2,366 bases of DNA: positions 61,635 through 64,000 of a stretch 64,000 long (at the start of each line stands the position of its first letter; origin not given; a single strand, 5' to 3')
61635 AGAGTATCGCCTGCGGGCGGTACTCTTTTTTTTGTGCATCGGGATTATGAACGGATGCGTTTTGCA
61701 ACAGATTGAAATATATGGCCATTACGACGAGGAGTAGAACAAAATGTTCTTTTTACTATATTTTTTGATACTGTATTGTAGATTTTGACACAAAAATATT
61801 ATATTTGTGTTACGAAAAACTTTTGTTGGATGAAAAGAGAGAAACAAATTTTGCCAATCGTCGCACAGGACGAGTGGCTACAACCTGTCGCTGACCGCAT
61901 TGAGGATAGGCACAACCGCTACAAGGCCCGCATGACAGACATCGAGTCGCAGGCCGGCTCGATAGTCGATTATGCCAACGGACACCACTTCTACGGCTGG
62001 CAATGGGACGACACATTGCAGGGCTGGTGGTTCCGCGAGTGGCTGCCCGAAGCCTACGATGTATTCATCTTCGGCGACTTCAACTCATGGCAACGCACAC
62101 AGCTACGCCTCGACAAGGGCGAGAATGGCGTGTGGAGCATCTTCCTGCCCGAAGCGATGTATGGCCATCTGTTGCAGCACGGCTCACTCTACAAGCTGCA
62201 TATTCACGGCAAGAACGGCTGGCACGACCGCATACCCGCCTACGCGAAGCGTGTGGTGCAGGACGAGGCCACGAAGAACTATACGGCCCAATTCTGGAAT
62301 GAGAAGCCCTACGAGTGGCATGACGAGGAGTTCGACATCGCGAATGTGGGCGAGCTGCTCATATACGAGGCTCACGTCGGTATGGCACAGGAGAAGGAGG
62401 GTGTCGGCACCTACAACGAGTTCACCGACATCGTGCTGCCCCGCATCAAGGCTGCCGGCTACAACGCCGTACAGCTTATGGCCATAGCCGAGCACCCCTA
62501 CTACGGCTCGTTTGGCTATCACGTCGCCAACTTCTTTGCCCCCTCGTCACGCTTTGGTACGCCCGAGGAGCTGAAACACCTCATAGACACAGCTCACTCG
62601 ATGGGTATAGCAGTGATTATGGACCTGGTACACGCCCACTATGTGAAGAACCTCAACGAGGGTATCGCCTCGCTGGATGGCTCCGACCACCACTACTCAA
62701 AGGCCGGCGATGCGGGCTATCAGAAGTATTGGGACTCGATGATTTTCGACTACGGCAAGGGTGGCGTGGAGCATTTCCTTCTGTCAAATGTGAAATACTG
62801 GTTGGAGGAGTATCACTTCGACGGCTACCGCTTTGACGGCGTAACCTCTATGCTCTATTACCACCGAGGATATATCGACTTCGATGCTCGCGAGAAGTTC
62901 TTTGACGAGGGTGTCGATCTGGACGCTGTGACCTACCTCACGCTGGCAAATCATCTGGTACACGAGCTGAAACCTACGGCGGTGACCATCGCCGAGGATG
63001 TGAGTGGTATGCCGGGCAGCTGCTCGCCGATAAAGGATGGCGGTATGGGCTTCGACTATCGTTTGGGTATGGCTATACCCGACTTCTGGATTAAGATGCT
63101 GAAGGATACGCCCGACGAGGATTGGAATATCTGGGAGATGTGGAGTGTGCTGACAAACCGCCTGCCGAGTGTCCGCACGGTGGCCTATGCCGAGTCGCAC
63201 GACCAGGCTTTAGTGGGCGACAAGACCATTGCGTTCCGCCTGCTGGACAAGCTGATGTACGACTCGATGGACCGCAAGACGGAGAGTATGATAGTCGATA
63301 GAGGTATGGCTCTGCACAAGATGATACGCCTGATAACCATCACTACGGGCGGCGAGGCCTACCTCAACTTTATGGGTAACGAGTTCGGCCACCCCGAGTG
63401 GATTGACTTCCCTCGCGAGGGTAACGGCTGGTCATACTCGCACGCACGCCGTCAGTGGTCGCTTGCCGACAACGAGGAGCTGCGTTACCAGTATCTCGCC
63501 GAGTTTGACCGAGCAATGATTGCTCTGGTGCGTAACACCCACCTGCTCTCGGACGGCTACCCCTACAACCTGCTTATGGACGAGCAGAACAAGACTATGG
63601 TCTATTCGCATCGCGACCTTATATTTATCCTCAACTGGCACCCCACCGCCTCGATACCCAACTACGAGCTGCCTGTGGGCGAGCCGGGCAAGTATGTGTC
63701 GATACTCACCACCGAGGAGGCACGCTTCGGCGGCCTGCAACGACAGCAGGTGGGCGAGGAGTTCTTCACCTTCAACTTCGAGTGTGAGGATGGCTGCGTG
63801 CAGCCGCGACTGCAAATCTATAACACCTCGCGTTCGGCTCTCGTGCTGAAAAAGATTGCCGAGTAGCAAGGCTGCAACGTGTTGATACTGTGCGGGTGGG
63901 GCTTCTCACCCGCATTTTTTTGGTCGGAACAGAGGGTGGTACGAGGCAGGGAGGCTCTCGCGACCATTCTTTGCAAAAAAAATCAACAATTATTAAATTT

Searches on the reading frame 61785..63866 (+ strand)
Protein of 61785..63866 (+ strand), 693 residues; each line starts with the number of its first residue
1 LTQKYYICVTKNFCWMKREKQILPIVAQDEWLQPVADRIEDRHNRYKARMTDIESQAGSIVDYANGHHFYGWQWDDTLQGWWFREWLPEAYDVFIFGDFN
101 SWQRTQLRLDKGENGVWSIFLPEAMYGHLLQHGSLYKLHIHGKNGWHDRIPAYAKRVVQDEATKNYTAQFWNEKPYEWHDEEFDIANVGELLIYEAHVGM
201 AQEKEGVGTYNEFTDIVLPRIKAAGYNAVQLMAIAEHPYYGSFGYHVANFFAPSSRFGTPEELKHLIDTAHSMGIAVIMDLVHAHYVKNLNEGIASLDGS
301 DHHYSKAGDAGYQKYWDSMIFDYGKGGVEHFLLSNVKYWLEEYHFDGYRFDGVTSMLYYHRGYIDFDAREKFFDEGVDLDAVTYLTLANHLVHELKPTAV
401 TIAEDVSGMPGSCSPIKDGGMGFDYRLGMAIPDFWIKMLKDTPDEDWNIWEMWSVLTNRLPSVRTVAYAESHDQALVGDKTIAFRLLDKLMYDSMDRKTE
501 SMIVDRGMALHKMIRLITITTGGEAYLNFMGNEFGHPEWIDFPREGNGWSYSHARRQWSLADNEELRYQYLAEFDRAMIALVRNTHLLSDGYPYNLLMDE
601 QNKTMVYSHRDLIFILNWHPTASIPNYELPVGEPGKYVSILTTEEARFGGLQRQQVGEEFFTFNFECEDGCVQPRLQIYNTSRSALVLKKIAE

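Call 5: search_protein_families(library=pfam, proteins=[window:61785-63866:+])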
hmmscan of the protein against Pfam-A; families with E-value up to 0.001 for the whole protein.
window:61785-63866:+ (693 aa): 3 families
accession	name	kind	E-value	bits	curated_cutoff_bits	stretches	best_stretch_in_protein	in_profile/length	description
PF02922.24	CBM_48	-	3.6e-16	59.7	22.4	1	70-154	2-83/83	Carbohydrate-binding module 48 (Isoamylase N-terminal domain)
PF00128.31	Alpha-amylase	-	4.2e-13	49.8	22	1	218-290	25-96/446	Alpha amylase, catalytic domain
PF02806.24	Alpha-amylase_C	-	7.1e-09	36.3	21.2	1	598-689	5-93/95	Alpha amylase, C-terminal all-beta domain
